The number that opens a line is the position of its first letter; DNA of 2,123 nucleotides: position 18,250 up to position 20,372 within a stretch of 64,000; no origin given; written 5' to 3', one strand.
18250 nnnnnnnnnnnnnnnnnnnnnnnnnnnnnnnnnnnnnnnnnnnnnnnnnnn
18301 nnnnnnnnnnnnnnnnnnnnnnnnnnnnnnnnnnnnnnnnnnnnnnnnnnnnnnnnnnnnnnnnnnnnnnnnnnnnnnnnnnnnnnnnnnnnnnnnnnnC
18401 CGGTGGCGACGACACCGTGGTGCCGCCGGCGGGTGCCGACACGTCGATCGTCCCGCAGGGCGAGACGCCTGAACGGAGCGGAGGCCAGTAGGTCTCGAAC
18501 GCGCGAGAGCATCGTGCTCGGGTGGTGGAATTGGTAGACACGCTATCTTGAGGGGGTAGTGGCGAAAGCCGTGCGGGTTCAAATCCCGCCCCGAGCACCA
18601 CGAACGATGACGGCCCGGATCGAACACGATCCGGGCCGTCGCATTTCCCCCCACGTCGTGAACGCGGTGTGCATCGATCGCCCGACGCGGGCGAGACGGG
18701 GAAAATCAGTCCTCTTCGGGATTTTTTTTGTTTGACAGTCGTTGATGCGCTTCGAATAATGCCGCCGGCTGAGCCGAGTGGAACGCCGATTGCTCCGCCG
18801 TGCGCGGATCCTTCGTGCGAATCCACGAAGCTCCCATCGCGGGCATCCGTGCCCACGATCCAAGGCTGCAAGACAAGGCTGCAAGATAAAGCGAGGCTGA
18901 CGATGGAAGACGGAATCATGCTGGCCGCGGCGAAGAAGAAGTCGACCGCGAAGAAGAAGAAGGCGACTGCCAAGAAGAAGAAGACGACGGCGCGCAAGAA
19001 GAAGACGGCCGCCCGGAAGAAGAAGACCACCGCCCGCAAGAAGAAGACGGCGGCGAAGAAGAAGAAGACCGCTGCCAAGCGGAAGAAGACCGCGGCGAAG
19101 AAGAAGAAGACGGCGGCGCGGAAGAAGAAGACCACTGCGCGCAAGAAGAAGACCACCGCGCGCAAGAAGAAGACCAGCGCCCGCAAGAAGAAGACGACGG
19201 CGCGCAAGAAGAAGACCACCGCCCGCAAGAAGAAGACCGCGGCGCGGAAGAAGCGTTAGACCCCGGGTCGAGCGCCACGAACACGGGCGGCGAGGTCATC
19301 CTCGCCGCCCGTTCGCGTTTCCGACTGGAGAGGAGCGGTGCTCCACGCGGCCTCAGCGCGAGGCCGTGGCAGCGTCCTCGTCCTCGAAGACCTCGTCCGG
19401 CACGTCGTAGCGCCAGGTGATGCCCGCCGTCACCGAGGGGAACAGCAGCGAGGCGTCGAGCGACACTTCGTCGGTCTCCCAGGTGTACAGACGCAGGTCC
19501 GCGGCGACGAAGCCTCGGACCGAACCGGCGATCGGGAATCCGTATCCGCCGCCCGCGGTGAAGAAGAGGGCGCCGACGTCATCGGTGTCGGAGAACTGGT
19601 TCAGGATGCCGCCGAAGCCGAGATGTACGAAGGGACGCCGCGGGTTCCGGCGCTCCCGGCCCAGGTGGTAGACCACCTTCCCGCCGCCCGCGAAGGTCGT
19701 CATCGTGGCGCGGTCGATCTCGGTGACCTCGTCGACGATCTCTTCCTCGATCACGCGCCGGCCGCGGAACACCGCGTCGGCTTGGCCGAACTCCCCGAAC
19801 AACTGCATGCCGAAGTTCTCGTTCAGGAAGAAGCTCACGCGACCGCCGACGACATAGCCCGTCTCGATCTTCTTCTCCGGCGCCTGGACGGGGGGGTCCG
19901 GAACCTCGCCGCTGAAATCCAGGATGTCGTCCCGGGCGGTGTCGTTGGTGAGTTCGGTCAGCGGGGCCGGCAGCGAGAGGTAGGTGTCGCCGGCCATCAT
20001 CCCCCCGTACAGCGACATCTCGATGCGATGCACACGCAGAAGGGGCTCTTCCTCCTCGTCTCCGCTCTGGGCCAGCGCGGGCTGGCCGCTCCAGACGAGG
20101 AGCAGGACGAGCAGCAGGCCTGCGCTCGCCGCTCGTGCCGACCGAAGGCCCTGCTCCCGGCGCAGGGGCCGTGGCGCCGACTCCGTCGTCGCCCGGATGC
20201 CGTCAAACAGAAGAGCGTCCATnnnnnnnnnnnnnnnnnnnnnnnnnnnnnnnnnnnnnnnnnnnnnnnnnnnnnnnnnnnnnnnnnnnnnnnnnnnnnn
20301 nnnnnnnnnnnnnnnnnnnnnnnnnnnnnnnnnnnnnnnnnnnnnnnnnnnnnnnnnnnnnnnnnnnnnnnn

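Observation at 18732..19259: Histone H1-like Lys-rich repeat protein built from 24-bp tandem repeats, with strong promoter and repeat-bearing 5' UTR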

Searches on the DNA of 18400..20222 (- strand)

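Call 6: search_rna_families(source=window, start=18400, end=19400, threshold=evalue, max_evalue=10)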
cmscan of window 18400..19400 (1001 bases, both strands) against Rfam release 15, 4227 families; matches with E-value up to 10: 18.
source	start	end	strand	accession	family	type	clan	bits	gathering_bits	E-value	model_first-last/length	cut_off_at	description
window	18516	18597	+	RF00005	tRNA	Gene; tRNA;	CL00001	51.5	29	5.9e-10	1-71/71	no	tRNA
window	19279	19400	-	RF02354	BjrC80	Gene; sRNA;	-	26.2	80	0.0093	35-162/162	5'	Bradyrhizobiaceae sRNA BjrC80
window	19283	19312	+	RF02031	tpke11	Gene; sRNA;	-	24.3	43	0.011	20-48/77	no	tpke11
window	19283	19312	-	RF02031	tpke11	Gene; sRNA;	-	23.5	43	0.02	20-48/77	no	tpke11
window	18605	18707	-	RF02868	ncS037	Gene; sRNA;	-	21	112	0.58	1-152/152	no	Burkholderia sRNA 37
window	18515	18597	+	RF01684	mascRNA-menRNA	Gene;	-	20.8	42.5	0.2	1-56/56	no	MALAT1-associated small cytoplasmic RNA/MEN beta RNA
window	18516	18598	-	RF04354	Plastid-ycf2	Cis-reg;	-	19.4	65.7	0.44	1-75/75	no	Plastid-ycf2 5UTR RNA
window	19283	19312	-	RF04159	MIR1437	Gene; miRNA;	-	19.3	168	1.5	1-192/192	no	MIR1437 microRNA precursor family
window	18609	18659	+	RF01066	6C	Cis-reg;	-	19.3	47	7.3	1-75/75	no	6C RNA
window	19331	19381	+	RF03285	mir-564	Gene; miRNA;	-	18.4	80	6.5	1-82/82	no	mir-564 microRNA precursor family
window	18552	18592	+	RF01053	Deinococcus_Y_RNA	Gene;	-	18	80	2.8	44-85/126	no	Deinococcus radiodurans Y RNA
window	19136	19167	+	RF01861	TB9Cs1H1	Gene; snRNA; snoRNA; HACA-box;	-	17.9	55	1.1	1-63/63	no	Trypanosomatid snoRNA TB9Cs1H1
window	19178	19209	+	RF01861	TB9Cs1H1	Gene; snRNA; snoRNA; HACA-box;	-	15.4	55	5.3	1-63/63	no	Trypanosomatid snoRNA TB9Cs1H1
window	19280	19307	-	RF01068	Guanidine-II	Cis-reg; riboswitch;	-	14.5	32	3.6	1-48/48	no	Guanidine-II riboswitch aptamer (mini-ykkC)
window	18573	18589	-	RF04351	Plastid-psbl-rps4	Cis-reg;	-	14.1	68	9.3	9-25/53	no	Plastid-psbl-rps4 3UTR RNA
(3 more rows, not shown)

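Call 72: search_rna_families(sources=[L091, L095, L093, L088, L112], threshold=evalue, max_evalue=5)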
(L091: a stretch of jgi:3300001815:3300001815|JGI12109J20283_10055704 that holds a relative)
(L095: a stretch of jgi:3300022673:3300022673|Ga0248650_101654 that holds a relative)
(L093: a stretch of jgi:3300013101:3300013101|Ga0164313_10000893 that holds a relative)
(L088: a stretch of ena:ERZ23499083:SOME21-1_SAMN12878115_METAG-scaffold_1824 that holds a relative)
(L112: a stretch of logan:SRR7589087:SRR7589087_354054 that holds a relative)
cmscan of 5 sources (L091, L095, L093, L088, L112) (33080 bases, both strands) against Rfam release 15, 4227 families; matches with E-value up to 5: 13.
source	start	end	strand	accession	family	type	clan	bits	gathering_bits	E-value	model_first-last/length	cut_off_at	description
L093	3566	3647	-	RF00005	tRNA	Gene; tRNA;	CL00001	52.1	29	1.4e-08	1-71/71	no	tRNA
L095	5520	5601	-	RF00005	tRNA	Gene; tRNA;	CL00001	51.9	29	1.5e-08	1-71/71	no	tRNA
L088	3842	3923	-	RF00005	tRNA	Gene; tRNA;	CL00001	51.8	29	1.6e-08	1-71/71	no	tRNA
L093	2806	2835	+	RF02031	tpke11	Gene; sRNA;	-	25.4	43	0.19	20-48/77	no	tpke11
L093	2806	2835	-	RF02031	tpke11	Gene; sRNA;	-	25.3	43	0.2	20-48/77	no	tpke11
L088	3064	3104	+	RF02031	tpke11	Gene; sRNA;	-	24.8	43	0.29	3-50/77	no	tpke11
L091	4873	4902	+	RF02031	tpke11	Gene; sRNA;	-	24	43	0.47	20-48/77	no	tpke11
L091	4873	4902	-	RF02031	tpke11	Gene; sRNA;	-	23.5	43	0.63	20-48/77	no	tpke11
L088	3847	3886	-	RF01684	mascRNA-menRNA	Gene;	-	22.8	42.5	1.9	1-56/56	no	MALAT1-associated small cytoplasmic RNA/MEN beta RNA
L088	3070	3119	-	RF02031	tpke11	Gene; sRNA;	-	22.4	43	1.3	3-54/77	no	tpke11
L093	4969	5034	-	RF00223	IRES_Bip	Cis-reg; IRES;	-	21.8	40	0.011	1-263/263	no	bip internal ribosome entry site (IRES)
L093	2421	2565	-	RF00534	SgrS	Gene; antisense;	-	16.1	37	2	1-232/232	no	SgrS RNA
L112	4725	4741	-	RF00023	tmRNA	Gene;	CL00001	11.7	47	0.77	347-363/374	no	transfer-messenger RNA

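Call 73: build_rna_model(alignment_id=A3)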
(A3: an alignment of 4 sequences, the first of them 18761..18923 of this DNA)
Model R1 built from alignment A3 (4 sequences, 170 columns); structure: RNAalifold consensus.
model positions 158; base pairs 31; branch points 2; effective number of sequences 1.35; information 0.59 bits per position. Calibrated on 0.2 Mb of random sequence (short: E-values are rough).
structure used (alignment columns):
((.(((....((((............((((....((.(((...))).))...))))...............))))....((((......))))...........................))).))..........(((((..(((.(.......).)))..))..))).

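Call 74: search_with_rna_model(model_id=R1, sources=[window, L087, L088, L089, L091, L093, L095, L097, L099, L100, L112, L042, L101], max_evalue=1, make_alignment=true)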
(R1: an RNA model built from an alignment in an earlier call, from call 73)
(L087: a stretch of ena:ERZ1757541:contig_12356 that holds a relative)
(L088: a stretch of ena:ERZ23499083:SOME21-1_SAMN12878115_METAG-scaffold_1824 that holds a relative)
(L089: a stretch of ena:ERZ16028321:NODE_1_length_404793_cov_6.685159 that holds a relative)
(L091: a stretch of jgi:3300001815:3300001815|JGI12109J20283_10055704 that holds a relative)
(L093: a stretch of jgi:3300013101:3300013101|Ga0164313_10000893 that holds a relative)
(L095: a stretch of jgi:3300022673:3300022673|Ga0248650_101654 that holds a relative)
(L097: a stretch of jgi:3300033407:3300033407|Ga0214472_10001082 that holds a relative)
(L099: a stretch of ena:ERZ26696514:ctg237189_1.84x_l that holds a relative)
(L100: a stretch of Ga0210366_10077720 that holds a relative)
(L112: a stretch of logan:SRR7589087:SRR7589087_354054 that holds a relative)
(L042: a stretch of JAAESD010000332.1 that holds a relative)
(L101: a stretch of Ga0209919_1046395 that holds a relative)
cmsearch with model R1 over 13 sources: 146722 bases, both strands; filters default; matches with E-value up to 1: 14.
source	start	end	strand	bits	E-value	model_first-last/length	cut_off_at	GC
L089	5222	5383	-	160.2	2.1e-35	1-158/158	no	0.64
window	18761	18923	+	155.7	2.3e-34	1-158/158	no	0.63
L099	5297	5446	-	151.9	1.7e-33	1-158/158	no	0.61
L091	5308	5455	-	146.9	2.5e-32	1-158/158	no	0.61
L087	5287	5437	-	137.4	4e-30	1-158/158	no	0.64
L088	3475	3643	-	79.1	1.2e-16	1-158/158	no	0.66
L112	4279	4438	-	73.4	2.5e-15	1-158/158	no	0.6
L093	3270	3425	-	51.7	2.6e-10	1-158/158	no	0.56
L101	1204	1276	-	22.5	0.0015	70-158/158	5'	0.56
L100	72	135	-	18.1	0.015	1-158/158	no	0.53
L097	5262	5401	-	17.5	0.021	1-158/158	no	0.56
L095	5306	5443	-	17.1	0.027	1-158/158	no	0.56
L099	5369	5496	+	15.6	0.059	1-158/158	no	0.54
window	11414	11536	+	14.1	0.13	1-158/158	no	0.7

Alignment A6: 14 matches aligned to the model, 239 columns, each read 5' to 3' on its own strand. Consensus structure (alignment columns), stored with it:
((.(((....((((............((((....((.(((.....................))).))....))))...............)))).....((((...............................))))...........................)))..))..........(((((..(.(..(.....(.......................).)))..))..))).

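Call 75: search_with_rna_model(model_id=R1, sources=[window, L088, L089, L091, L093, L095, L097, L099, L100, L112], max_evalue=0.03, make_alignment=true)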
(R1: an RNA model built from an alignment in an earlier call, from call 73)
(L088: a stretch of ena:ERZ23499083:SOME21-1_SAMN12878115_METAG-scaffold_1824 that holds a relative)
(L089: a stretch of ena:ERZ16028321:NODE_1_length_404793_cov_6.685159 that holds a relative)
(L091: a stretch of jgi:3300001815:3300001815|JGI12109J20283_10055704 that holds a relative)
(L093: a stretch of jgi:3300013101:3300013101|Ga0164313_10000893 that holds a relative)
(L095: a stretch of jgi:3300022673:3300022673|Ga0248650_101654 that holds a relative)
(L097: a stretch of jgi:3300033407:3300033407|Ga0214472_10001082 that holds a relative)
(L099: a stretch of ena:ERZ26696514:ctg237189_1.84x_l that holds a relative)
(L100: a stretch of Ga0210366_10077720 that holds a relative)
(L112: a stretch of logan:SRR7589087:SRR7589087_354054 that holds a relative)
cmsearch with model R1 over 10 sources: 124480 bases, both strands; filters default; matches with E-value up to 0.03: 10.
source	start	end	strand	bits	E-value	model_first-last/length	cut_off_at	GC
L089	5222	5383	-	160.2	1.8e-35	1-158/158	no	0.64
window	18761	18923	+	155.7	2e-34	1-158/158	no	0.63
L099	5297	5446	-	151.9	1.4e-33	1-158/158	no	0.61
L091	5308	5455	-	146.9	2.1e-32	1-158/158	no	0.61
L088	3475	3643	-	79.1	1e-16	1-158/158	no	0.66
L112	4279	4438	-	73.4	2.1e-15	1-158/158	no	0.6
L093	3270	3425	-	51.7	2.2e-10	1-158/158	no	0.56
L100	72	135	-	18.1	0.013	1-158/158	no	0.53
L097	5262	5401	-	17.5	0.018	1-158/158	no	0.56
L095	5306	5443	-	17.1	0.023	1-158/158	no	0.56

Alignment A7: 10 matches aligned to the model, 224 columns, each read 5' to 3' on its own strand. Consensus structure (alignment columns), stored with it:
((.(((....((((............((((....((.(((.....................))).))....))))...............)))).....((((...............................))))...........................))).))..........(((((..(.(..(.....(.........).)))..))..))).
